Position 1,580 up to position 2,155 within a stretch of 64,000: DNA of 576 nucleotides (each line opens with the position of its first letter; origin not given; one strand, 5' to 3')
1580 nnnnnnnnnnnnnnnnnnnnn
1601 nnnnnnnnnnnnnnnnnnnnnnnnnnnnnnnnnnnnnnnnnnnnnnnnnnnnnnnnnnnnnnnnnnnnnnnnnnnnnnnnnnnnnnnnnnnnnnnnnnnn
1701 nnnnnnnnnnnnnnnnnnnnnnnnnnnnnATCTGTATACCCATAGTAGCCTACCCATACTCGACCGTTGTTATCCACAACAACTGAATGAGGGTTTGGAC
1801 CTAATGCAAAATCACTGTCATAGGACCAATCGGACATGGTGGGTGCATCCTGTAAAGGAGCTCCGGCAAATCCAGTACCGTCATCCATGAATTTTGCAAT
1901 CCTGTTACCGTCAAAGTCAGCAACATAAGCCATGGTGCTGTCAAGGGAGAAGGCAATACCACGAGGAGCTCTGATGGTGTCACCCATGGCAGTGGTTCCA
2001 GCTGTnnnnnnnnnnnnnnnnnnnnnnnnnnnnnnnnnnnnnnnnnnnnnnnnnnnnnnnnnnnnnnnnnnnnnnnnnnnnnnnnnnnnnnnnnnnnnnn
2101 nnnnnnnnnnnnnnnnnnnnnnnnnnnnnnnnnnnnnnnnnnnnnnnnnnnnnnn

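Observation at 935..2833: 888-bp perfectly identical, in-frame tandem duplication inside a T9SS cargo gene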

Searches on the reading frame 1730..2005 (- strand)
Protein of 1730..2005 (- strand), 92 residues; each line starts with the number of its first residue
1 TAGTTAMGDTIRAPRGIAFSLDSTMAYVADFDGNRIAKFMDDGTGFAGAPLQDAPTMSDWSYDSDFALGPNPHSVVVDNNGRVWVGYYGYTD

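Call 28: find_homologous_proteins(query=window:1730-2005:-, max_evalue=0.00001)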
Query seq(92 aa): 1 candidates shared short words with the query, none scored E <= 0.00001.
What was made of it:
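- Tried and rejected: Search with a 92-aa junction peptide, to find independent contigs carrying the linker (call 28): no hits.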
